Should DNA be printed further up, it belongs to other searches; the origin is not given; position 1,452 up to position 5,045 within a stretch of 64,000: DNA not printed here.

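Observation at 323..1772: Adjacent dockerin and cohesin genes: a one-enzyme, membrane-tethered cellulosome-like module in a probable Chloroflexota genome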

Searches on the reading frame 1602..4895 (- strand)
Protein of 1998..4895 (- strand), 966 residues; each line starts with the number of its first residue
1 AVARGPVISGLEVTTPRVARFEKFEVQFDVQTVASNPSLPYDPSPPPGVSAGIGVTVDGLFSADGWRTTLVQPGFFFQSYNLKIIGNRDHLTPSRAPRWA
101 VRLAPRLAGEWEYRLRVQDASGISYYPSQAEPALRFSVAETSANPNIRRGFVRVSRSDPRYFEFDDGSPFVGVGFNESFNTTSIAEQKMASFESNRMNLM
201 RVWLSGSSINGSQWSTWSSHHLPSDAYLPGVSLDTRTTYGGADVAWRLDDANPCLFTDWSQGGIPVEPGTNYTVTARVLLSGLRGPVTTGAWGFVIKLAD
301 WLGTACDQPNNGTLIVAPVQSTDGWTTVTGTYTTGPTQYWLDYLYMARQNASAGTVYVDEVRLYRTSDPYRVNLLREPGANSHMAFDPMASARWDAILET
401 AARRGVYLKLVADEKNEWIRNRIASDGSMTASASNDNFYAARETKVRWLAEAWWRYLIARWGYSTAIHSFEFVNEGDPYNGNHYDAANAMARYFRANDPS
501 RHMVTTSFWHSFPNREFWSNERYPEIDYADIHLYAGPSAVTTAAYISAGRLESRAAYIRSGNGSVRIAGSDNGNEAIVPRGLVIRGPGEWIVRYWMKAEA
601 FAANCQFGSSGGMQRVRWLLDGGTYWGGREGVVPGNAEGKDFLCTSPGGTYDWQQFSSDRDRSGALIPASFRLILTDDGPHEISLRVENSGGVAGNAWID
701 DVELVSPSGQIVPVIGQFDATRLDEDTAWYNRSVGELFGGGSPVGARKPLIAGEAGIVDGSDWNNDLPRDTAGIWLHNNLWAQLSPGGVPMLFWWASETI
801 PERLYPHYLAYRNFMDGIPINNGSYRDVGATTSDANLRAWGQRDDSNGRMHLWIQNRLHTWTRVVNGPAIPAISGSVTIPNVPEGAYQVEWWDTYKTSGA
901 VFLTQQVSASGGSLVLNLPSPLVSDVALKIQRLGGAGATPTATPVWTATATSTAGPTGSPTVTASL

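Call 35: search_solved_structures(query=window:1998-4895:-, max_evalue=1, show_alignments=1)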
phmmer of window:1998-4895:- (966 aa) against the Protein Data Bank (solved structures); distinct sequences matched with E-value up to 1: 2.
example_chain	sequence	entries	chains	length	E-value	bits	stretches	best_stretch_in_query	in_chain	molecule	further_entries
9gmj_A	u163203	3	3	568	1.5e-23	85.6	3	8-207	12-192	DUF5060 domain-containing protein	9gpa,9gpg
9gpc_A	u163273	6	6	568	3.5e-23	84.4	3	8-207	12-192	DUF5060 domain-containing protein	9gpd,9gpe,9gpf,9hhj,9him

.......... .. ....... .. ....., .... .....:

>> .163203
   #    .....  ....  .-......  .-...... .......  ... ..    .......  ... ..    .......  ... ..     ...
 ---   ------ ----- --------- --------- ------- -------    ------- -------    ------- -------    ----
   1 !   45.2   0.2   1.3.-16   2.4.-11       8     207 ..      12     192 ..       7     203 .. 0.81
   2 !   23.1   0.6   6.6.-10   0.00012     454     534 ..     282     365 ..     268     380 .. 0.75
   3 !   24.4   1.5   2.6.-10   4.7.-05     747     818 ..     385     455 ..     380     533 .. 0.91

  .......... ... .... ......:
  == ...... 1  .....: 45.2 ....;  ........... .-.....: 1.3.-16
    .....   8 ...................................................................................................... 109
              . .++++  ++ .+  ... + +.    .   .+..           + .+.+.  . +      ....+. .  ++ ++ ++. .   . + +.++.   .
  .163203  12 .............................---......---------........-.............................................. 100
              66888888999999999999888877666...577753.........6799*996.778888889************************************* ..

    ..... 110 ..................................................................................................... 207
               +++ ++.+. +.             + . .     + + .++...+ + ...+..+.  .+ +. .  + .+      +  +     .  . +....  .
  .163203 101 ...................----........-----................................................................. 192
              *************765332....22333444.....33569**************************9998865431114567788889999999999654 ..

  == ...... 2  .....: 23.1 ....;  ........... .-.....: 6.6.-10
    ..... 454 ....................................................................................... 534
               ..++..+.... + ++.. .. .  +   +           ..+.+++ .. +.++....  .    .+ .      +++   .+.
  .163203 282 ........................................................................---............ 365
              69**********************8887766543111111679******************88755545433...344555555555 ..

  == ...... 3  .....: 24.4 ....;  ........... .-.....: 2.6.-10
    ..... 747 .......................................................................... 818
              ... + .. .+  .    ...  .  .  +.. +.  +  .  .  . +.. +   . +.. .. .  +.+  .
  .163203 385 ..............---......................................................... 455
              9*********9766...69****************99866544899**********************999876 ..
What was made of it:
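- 2094..4847 (-): GH5-like catalytic module (aa 991-1908): DUF5060 Ig-like domain, (beta/alpha)8 barrel with two inserted beta-sandwich domains, and a C-terminal beta-sandwich. Candidate catalytic residues are E1449 and E1728. PDB sequence match to 9gmj/9gpc at E 1.5e-23, with the NE and GE motifs aligned (call 35).
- On Glycoside hydrolase clan GH-A / GH5-like (cargo module): FVNE(1449)GD aligns to ManDH5 FWNE(303)VD, and AGE(1728)AG aligns to VGEFG (call 35).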

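Call 48: find_homologous_proteins(query=window:1998-4895:-, max_evalue=0.00001)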
Query window:1998-4895:- (966 aa): 335 proteins with E <= 0.00001 among 8000 candidates; the best 120 are listed.
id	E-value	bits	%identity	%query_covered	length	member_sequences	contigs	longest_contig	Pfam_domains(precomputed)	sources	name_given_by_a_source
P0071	0.0e+0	1653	72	100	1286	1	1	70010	PF16586.12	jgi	jgi:hypothetical protein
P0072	0.0e+0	1406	62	97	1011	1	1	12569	PF16586.12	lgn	-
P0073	0.0e+0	1396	63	96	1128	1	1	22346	PF16586.12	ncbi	-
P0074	0.0e+0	1393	61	99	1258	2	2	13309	-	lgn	-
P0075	0.0e+0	1392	62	96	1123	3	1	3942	PF16586.12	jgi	jgi:hypothetical protein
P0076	0.0e+0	1391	62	96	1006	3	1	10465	-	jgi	jgi:hypothetical protein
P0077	0.0e+0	1375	61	96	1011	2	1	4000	PF16586.12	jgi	jgi:hypothetical protein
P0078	0.0e+0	1374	63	96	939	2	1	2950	PF16586.12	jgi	jgi:hypothetical protein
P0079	0.0e+0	1374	61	96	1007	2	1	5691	PF16586.12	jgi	jgi:hypothetical protein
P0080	0.0e+0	1373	62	94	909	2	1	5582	PF16586.12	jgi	jgi:hypothetical protein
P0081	0.0e+0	1372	61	96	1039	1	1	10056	PF16586.12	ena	-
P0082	0.0e+0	1370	61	96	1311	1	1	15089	PF16586.12,PF20773.6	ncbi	-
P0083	0.0e+0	1369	61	96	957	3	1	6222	PF16586.12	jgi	jgi:hypothetical protein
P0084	0.0e+0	1369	61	96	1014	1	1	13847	-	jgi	jgi:hypothetical protein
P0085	0.0e+0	1366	59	99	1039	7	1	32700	PF16586.12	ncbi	ncbi:MAG: hypothetical protein ACERKY_02255 [Anaerolineales bacterium]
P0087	0.0e+0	1361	61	96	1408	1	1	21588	PF02018.24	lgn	-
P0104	0.0e+0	1315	59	96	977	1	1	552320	PF16586.12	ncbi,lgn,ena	-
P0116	0.0e+0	1285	58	96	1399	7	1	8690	-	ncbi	-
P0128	0.0e+0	1255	56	96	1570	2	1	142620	PF13360.14,PF16586.12,PF13570.14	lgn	-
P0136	0.0e+0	1233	56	96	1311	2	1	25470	-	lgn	-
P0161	0.0e+0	1097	59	82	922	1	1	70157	PF00404.25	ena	-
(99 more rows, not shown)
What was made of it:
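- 2094..4847 (-): More than 335 homologues (call 48).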

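Call 50: find_encoding_contigs(protein=P0071, flank=10000, max_places=2)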
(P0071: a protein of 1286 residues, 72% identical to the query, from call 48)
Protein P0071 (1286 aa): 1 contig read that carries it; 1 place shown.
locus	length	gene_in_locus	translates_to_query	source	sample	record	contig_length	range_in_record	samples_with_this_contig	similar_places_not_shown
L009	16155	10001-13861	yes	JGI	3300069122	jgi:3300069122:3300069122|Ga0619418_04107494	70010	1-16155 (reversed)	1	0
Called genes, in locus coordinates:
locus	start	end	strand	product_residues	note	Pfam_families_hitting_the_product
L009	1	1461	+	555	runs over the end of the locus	PF01656:CbiA, PF10609:ParA, PF13614:AAA_31 (weak)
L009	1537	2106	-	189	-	PF00702:Hydrolase (faint), PF13419:HAD_2 (weak), PF13242:Hydrolase_like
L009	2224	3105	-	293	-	PF01370:Epimerase, PF04321:RmlD_sub_bind, PF16363:GDP_Man_Dehyd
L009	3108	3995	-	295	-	PF00483:NTP_transferase, PF12804:NTP_transf_3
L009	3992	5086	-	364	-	PF00106:adh_short (faint), PF01073:3Beta_HSD, PF01370:Epimerase, PF02719:Polysacc_synt_2, PF04321:RmlD_sub_bind, PF07993:NAD_binding_4, PF16363:GDP_Man_Dehyd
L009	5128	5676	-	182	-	PF00908:dTDP_sugar_isom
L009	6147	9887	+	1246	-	PF13360:PQQ_2, PF13570:Beta-prop_ACSF4, PF13360:PQQ_2 (weak)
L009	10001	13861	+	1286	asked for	PF16586:DUF5060 (faint)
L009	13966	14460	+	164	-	-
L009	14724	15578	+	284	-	PF01061:ABC2_membrane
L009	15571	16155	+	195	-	?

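Call 51: find_encoding_contigs(protein=P0161, flank=10000, max_places=2)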
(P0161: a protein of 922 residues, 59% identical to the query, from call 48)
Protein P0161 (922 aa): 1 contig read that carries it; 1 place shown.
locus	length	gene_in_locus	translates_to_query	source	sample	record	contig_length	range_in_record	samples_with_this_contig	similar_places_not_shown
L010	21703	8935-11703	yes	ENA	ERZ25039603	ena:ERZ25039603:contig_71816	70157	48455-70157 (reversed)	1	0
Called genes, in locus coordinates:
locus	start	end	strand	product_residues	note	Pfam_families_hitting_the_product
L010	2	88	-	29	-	?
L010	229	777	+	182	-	PF00908:dTDP_sugar_isom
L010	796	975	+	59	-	PF01370:Epimerase, PF16363:GDP_Man_Dehyd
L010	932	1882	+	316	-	PF01073:3Beta_HSD (weak), PF01370:Epimerase, PF02719:Polysacc_synt_2, PF04321:RmlD_sub_bind, PF07993:NAD_binding_4, PF16363:GDP_Man_Dehyd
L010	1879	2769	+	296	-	PF00483:NTP_transferase, PF12804:NTP_transf_3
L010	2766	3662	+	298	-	PF01370:Epimerase, PF04321:RmlD_sub_bind, PF16363:GDP_Man_Dehyd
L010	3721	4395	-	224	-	-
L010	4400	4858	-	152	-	-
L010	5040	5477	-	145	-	-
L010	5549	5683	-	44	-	-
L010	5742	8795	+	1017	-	PF01011:PQQ (faint), PF13360:PQQ_2, PF13570:Beta-prop_ACSF4, PF13360:PQQ_2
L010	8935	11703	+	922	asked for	PF00404:Dockerin_1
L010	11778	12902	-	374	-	-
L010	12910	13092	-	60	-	-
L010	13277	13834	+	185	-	PF08645:PNK3P, PF00702:Hydrolase, PF13419:HAD_2 (weak), PF13242:Hydrolase_like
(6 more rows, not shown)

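Call 62: find_encoding_contigs(protein=P0128, flank=10000, max_places=1)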
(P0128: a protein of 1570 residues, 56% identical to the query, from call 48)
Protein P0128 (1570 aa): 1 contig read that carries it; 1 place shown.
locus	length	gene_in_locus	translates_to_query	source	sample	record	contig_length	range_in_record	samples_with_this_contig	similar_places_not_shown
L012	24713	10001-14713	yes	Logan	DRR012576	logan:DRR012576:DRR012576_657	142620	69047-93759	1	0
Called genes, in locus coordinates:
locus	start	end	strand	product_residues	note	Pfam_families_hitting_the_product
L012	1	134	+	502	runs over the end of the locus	PF13727:CoA_binding_3, PF02397:Bac_transf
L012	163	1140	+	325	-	PF00288:GHMP_kinases_N, PF08544:GHMP_kinases_C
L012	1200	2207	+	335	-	PF03706:LPG_synthase_TM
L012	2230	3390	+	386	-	PF13580:SIS_2, PF01380:SIS, PF01590:GAF, PF13185:GAF_2, PF13492:GAF_3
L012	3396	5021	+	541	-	PF13807:GNVR (weak), PF01656:CbiA (weak), PF10609:ParA, PF13614:AAA_31 (weak)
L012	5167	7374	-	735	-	PF20254:DMFA2_C, PF16656:Pur_ac_phosph_N (faint)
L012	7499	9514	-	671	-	-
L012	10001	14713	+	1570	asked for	PF13360:PQQ_2 (weak), PF13570:Beta-prop_ACSF4, PF16586:DUF5060 (faint)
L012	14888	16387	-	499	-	PF24517:CBM96 (weak)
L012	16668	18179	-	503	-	PF01656:CbiA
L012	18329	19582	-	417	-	PF13439:Glyco_transf_4 (faint), PF13579:Glyco_trans_4_4 (weak), PF00534:Glycos_transf_1, PF13692:Glyco_trans_1_4, PF13524:Glyco_trans_1_2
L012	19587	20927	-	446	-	PF02366:PMT, PF13231:PMT_2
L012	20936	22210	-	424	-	PF13692:Glyco_trans_1_4, PF00534:Glycos_transf_1, PF13524:Glyco_trans_1_2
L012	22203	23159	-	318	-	PF13641:Glyco_tranf_2_3, PF00535:Glycos_transf_2, PF13632:Glyco_trans_2_3 (weak)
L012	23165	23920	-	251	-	PF00483:NTP_transferase, PF12804:NTP_transf_3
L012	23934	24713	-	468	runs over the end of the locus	PF04932:Wzy_C (weak)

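Call 63: find_encoding_contigs(protein=P0104, flank=10000, max_places=1)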
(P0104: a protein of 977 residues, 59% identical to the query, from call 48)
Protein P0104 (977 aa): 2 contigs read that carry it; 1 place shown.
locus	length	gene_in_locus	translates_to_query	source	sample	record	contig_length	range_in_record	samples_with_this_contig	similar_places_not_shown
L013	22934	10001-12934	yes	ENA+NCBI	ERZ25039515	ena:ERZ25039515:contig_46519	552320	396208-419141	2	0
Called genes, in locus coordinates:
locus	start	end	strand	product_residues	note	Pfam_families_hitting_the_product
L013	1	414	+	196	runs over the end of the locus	PF08240:ADH_N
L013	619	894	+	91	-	-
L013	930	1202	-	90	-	PF14357:DUF4404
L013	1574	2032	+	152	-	PF01568:Molydop_binding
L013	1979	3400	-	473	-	PF01547:SBP_bac_1, PF13416:SBP_bac_8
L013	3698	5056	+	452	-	PF07730:HisKA_3, PF02518:HATPase_c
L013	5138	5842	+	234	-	PF00072:Response_reg, PF00196:GerE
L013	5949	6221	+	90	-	-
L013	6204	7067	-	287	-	PF02673:BacA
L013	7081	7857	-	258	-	PF00132:Hexapep, PF14602:Hexapep_2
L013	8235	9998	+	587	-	PF13570:Beta-prop_ACSF4, PF13360:PQQ_2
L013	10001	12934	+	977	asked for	PF16586:DUF5060 (faint)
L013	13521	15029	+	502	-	PF13727:CoA_binding_3 (weak), PF02397:Bac_transf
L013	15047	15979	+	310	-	PF01073:3Beta_HSD, PF01370:Epimerase, PF02719:Polysacc_synt_2, PF04321:RmlD_sub_bind, PF07993:NAD_binding_4 (faint), PF13460:NAD_binding_10 (weak), PF16363:GDP_Man_Dehyd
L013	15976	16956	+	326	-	PF00288:GHMP_kinases_N, PF08544:GHMP_kinases_C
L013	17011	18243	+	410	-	PF13580:SIS_2, PF01380:SIS, PF01590:GAF, PF13185:GAF_2, PF13492:GAF_3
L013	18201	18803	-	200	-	PF00702:Hydrolase, PF08645:PNK3P (weak), PF13419:HAD_2 (faint), PF13242:Hydrolase_like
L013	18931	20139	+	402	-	PF00535:Glycos_transf_2, PF10111:Glyco_tranf_2_2, PF13641:Glyco_tranf_2_3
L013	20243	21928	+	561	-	PF04055:Radical_SAM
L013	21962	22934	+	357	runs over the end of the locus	PF01408:GFO_IDH_MocA, PF02629:CoA_binding (faint), PF22725:GFO_IDH_MocA_C3, PF02894:GFO_IDH_MocA_C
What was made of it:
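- The PQQ and GH5-like pair lies in or beside the same biosynthetic locus in 5 of 5 loci from divergent genomes, at 56-72% identity (calls 50, 51, 62, 63).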
